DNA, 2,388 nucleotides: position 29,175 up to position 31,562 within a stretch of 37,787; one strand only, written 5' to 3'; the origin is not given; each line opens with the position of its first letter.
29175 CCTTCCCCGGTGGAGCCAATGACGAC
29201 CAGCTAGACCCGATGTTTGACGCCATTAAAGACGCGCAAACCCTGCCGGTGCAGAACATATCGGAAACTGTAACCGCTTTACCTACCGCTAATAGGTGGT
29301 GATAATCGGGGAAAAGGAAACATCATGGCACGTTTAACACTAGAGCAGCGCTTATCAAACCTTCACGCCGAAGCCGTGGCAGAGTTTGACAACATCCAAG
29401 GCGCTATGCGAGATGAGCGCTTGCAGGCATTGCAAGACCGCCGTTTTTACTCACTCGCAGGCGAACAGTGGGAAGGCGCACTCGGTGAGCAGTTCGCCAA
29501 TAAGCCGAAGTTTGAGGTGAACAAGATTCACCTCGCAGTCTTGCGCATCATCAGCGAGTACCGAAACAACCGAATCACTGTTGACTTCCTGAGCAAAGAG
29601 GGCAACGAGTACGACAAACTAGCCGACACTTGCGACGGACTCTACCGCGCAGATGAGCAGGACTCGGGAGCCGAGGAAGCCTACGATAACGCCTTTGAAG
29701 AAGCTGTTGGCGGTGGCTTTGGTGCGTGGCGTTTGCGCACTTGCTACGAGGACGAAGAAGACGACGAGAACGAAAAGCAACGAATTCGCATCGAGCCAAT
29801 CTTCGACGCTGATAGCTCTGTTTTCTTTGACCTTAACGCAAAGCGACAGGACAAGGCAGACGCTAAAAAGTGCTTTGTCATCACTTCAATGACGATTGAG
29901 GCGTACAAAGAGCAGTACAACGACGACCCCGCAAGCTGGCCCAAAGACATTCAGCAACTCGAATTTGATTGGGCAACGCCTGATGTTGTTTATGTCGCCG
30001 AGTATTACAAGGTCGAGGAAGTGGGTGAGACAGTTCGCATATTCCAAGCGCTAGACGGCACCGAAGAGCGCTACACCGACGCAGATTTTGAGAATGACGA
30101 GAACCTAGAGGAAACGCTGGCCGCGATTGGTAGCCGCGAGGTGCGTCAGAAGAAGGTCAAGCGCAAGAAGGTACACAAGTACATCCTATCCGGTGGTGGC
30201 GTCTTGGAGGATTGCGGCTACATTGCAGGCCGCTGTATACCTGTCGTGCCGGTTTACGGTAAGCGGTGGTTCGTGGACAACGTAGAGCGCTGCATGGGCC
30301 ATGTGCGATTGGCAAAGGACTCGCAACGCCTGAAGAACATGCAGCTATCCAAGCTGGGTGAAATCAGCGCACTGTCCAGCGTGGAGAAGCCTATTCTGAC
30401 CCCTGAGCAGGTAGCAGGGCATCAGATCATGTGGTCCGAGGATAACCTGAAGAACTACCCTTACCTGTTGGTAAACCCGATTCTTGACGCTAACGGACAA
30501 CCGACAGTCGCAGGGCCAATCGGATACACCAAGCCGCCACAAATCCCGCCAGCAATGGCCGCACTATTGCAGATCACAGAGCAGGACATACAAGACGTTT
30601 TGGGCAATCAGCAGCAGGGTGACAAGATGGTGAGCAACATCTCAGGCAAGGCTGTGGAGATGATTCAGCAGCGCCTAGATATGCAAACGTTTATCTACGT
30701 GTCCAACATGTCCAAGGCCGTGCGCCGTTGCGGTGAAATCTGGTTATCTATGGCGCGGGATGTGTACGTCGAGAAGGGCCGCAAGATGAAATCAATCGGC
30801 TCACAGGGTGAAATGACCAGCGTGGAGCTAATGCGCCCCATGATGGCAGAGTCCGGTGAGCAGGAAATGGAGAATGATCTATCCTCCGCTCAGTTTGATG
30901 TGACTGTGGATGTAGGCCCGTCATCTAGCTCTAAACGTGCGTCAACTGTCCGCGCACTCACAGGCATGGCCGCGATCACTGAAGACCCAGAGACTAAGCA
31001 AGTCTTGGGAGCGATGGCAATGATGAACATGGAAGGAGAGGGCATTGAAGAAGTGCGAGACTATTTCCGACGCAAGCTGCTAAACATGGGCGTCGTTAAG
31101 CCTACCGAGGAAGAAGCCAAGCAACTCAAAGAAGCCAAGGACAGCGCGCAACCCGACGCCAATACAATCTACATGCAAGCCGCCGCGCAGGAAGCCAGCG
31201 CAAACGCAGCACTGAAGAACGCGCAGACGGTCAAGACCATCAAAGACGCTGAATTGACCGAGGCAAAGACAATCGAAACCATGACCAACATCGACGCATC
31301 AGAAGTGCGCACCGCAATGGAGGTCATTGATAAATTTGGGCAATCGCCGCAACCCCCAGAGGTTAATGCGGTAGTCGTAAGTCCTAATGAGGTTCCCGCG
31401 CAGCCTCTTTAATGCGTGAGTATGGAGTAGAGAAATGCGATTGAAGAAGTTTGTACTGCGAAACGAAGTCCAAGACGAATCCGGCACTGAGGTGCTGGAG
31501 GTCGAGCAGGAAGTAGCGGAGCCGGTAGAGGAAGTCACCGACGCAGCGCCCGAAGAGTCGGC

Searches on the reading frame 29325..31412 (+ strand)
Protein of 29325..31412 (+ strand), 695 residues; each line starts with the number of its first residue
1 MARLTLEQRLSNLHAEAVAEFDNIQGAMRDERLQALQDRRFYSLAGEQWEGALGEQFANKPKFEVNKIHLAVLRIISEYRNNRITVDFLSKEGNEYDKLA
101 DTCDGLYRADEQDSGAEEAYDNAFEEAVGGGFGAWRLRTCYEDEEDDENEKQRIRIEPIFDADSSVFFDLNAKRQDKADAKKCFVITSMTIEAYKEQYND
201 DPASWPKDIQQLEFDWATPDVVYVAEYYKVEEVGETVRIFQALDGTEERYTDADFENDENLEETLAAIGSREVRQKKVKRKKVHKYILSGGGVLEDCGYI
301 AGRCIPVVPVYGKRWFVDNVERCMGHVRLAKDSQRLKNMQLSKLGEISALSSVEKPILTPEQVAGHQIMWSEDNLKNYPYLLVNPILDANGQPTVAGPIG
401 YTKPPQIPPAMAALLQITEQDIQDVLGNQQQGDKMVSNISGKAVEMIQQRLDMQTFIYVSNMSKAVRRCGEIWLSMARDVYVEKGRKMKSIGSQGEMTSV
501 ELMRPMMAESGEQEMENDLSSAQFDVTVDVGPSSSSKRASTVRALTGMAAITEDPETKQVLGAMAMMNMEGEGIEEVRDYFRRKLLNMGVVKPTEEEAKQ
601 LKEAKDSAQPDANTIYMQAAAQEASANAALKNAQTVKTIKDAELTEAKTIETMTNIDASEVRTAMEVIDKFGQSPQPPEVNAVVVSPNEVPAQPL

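Call 11: search_protein_families(library=pfam, proteins=[window:29325-31412:+])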
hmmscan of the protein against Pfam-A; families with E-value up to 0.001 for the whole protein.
window:29325-31412:+ (695 aa): 1 family
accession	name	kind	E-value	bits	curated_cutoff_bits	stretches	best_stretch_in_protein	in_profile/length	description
PF16510.12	P22_portal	-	1.9e-160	535.7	26.1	1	20-629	3-592/594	Phage P22-like portal protein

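Call 90: search_dna_similar(query=window:29325-31412:+, collection=phages, mode=protein, max_rows=12)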
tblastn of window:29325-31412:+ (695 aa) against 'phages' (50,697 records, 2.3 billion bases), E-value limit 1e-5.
Records with a match: 245; places in all: 246; records where one place covers at least 80% of the query: 186.
Best place of each record, by identity: 60-80% 2; <60% 243.
By first word of the organism name: Salmonella 96; Vibrio 34; Escherichia 29; Enterobacteria 16; Bacteriophage 15; Caudoviricetes 8; Ralstonia 5; Pseudomonas 3; Hamiltonella 3; Sodalis 3; and 18 more.
By host as written in the record: - 34; Salmonella enterica subsp. enterica serovar Typhimurium 21; Salmonella sp. 17; Escherichia coli 15; Vibrio crassostreae 12; Salmonella enterica 11; Vibrio lentus 8; Candidatus Hamiltonella defensa 5; and 84 more.
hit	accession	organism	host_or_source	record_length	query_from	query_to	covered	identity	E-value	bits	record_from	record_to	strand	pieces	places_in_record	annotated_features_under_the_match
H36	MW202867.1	Caudoviricetes sp.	Manatee Spring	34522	1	674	97%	72.6%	0e+0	865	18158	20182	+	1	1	phage P22 like portal protein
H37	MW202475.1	Caudoviricetes sp.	Manatee Spring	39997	8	657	94%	61.6%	0e+0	704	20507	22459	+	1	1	phage P22 like portal protein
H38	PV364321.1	Pseudomonas phage PfAn1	Pseudomonas fluorescens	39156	4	673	96%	49.0%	6e-166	534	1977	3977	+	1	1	putative portal protein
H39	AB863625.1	Ralstonia phage RSK1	Ralstonia solanacearum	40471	11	676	96%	45.1%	6e-145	473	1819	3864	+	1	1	putative portal protein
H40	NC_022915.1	Ralstonia phage RSK1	Ralstonia solanacearum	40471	11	676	96%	45.1%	6e-145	473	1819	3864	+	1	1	portal protein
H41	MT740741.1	Ralstonia phage Hennie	Ralstonia pseudosolanacearum I-31 ...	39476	11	676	96%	44.9%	2e-144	472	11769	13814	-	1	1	portal protein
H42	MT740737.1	Ralstonia phage Firinga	Ralstonia pseudosolanacearum I-15 ...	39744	11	676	96%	44.9%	2e-144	472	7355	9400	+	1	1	portal protein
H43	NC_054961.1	Ralstonia phage Firinga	Ralstonia pseudosolanacearum I-15 ...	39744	11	676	96%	44.9%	2e-144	472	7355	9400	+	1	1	portal protein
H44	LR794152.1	Bacteriophage APSE-2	aphid host's whole body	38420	4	671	96%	38.8%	1e-109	370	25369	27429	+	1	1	Portal protein | Terminase, large subunit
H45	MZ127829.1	Sphingopyxis phage VSN-002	Sphingopyxis sp.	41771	7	655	93%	39.8%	4e-98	337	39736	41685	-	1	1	portal protein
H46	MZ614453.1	Salmonella phage MS2 LVA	Salmonella sp.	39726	5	671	96%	38.6%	1e-106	362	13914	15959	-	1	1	record has no annotation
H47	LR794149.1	Bacteriophage APSE-7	aphid host's whole body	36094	4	671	96%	38.5%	1e-108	368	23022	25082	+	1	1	Portal protein | Terminase, large subunit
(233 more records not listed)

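Call 91: get_annotated_region(hit=H36, flank=4500)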
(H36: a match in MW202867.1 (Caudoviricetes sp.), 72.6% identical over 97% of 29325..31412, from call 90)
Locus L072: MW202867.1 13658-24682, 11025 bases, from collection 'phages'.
description: Myoviridae sp. isolate ct3Oc712, complete genome.
organism: Caudoviricetes sp. (NCBI taxid 2832643)
taxonomy: Viruses; Duplodnaviria; Heunggongvirae; Uroviricota; Caudoviricetes
host: -; source: Manatee Spring; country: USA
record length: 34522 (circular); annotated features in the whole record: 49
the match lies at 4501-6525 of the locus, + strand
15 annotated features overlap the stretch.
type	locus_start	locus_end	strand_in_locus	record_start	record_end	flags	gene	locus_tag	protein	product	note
CDS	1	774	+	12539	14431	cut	-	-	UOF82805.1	regulatory protein repA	-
CDS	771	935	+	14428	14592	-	-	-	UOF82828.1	hypothetical protein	-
CDS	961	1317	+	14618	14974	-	-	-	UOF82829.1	hypothetical protein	-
CDS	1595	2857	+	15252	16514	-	-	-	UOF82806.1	adenine specific DNA methyltransferase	-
CDS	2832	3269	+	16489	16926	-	-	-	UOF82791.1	putative DNA binding domain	-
CDS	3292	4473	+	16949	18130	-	-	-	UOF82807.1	phage terminase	-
CDS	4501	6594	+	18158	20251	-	-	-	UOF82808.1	phage P22 like portal protein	-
CDS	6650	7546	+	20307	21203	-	-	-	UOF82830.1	scaffolding protein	-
CDS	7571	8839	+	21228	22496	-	-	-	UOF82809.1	P22 coat protein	-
CDS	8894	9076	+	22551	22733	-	-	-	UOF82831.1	hypothetical protein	-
CDS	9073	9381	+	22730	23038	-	-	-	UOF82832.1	hypothetical protein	-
CDS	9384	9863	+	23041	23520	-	-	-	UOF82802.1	P22 tail accessory factor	-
CDS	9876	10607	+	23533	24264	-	-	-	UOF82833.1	hypothetical protein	-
CDS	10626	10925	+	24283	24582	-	-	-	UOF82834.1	hypothetical protein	-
CDS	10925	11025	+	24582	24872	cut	-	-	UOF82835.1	hypothetical protein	-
